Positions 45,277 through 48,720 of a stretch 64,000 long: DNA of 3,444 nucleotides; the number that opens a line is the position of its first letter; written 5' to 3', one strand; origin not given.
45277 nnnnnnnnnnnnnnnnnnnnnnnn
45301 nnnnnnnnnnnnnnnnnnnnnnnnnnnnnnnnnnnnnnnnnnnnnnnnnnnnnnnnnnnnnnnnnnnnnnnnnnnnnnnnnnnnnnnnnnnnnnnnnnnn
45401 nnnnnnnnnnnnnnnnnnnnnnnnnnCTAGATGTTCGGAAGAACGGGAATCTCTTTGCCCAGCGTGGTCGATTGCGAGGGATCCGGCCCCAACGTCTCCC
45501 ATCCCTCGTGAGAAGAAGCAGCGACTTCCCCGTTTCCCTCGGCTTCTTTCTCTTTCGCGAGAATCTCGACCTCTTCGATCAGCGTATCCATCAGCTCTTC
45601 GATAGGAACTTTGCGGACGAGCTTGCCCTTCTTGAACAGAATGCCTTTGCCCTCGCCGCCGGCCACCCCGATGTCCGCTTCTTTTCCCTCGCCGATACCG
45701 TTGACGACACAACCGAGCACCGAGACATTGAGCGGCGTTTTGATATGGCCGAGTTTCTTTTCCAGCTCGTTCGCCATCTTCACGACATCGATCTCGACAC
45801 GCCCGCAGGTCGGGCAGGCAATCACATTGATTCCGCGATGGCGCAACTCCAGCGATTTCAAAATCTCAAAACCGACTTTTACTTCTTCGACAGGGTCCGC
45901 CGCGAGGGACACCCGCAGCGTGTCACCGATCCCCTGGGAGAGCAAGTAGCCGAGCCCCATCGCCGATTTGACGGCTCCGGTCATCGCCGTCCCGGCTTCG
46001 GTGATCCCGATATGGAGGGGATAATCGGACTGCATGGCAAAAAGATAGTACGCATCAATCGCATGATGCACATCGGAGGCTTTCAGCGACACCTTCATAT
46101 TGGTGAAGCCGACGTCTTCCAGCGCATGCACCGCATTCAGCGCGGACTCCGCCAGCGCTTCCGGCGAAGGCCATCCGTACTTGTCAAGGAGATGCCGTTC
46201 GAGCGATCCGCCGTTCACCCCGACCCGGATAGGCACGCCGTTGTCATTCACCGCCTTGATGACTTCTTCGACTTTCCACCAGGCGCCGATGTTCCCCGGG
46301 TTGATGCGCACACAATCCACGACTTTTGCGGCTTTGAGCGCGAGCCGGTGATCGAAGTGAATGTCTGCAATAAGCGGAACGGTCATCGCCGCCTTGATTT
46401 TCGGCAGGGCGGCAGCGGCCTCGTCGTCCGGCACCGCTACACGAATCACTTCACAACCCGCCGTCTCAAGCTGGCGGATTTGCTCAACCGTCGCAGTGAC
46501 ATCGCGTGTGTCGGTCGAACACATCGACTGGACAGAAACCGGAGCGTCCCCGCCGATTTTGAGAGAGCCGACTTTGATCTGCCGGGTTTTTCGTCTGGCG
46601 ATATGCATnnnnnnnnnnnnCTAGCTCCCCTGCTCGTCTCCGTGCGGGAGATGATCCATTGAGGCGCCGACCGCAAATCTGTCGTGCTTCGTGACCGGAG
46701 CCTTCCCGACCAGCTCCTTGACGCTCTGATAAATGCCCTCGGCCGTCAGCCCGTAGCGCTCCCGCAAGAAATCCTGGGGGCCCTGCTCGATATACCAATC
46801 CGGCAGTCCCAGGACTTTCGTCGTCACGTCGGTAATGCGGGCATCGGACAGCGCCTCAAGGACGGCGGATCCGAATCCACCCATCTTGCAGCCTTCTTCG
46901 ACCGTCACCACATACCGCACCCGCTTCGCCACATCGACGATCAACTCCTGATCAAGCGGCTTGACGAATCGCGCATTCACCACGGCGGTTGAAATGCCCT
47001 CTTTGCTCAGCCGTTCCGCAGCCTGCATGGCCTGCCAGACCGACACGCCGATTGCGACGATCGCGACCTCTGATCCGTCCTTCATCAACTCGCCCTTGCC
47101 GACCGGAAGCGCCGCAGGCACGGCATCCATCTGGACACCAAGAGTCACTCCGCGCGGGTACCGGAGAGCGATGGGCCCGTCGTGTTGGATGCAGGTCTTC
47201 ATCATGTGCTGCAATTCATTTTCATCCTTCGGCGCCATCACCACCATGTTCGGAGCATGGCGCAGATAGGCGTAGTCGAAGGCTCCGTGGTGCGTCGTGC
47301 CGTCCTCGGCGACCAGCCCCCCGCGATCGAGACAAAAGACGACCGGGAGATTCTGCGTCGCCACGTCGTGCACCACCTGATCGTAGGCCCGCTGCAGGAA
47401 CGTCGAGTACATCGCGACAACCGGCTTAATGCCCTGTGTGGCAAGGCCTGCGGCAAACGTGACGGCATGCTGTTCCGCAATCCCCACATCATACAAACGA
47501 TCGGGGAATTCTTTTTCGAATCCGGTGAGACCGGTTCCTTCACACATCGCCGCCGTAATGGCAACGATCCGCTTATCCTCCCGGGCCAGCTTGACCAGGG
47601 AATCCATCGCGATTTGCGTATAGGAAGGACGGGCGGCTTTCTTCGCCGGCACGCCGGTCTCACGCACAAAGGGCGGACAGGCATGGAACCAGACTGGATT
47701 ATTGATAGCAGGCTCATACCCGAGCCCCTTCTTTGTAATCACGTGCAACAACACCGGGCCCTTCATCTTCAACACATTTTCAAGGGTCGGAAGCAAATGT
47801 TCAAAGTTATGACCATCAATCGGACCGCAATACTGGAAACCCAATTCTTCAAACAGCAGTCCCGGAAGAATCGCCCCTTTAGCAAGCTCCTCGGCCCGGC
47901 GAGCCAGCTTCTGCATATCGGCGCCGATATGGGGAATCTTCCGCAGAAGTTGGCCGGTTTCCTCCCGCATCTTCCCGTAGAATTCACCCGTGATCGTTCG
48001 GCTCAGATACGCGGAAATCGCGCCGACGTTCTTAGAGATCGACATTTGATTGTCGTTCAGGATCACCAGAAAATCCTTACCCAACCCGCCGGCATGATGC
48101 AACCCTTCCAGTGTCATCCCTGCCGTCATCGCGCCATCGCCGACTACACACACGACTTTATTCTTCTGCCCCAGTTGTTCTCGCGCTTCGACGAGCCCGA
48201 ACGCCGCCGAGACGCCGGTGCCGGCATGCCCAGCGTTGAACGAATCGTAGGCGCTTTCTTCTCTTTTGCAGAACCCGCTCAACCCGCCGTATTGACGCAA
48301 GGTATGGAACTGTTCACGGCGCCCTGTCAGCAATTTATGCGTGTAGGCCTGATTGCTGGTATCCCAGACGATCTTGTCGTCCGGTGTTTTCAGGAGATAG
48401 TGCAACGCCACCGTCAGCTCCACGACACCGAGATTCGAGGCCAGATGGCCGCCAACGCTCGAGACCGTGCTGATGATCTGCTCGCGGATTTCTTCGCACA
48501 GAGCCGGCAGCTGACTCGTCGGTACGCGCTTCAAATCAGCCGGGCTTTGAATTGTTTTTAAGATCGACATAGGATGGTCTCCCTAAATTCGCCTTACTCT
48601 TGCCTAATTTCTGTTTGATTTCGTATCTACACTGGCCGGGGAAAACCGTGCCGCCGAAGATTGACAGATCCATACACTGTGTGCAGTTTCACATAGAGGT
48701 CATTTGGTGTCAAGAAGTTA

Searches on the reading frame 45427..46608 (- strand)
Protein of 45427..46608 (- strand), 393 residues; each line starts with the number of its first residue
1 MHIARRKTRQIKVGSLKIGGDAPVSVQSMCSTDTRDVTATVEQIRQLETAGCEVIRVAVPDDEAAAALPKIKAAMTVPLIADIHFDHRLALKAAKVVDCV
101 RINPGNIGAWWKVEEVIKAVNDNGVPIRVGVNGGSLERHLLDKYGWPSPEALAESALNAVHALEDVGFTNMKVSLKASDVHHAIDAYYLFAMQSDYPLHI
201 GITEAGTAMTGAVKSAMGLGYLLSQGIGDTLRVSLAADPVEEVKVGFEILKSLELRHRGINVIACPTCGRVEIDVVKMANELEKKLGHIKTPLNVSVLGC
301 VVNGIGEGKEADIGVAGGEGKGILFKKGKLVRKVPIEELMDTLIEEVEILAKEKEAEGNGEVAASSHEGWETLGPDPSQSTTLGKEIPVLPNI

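Call 75: search_protein_families(library=pfam, proteins=[window:45427-46608:-], max_evalue=0.00001)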
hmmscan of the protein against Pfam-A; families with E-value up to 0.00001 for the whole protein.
window:45427-46608:- (393 aa): 1 family
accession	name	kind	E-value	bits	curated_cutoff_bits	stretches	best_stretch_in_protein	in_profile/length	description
PF04551.19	GcpE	-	1.5e-148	494.9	32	1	8-348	1-342/343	GcpE protein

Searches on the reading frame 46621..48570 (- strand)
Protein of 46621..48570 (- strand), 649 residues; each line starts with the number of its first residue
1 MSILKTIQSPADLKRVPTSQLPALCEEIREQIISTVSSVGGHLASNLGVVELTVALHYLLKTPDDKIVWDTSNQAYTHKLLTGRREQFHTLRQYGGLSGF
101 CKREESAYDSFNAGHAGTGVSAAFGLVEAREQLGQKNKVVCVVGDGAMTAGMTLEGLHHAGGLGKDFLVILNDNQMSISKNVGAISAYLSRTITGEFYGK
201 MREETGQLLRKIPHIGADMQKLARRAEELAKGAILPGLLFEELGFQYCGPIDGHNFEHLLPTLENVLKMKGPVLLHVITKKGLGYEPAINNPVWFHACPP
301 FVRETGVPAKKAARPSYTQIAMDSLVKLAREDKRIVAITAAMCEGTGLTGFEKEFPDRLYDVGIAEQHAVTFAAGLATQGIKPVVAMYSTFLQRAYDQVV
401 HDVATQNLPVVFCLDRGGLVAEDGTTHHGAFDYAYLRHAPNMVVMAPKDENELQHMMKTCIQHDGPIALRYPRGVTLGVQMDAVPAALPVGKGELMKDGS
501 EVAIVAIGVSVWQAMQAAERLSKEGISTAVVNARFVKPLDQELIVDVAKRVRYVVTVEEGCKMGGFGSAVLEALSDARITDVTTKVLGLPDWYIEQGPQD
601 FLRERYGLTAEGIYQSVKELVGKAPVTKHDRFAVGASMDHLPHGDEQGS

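Call 75: search_protein_families(library=pfam, proteins=[window:46621-48570:-], max_evalue=0.00001)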
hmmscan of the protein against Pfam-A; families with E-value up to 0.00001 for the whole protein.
window:46621-48570:- (649 aa): 4 families
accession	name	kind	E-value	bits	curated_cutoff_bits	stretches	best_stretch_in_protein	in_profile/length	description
PF13292.11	DXP_synthase_N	-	1.6e-115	385.6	21.2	1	4-279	1-274/274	1-deoxy-D-xylulose-5-phosphate synthase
PF02779.29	Transket_pyr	-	2.1e-48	164.7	27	1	316-474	4-170/174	Transketolase, pyrimidine binding domain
PF02780.25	Transketolase_C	-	1.5e-32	112.6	25.9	1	491-613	1-124/124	Transketolase, C-terminal domain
PF02775.26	TPP_enzyme_C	-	2.4e-08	34.3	21.9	1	102-176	16-84/151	Thiamine pyrophosphate enzyme, C-terminal TPP binding domain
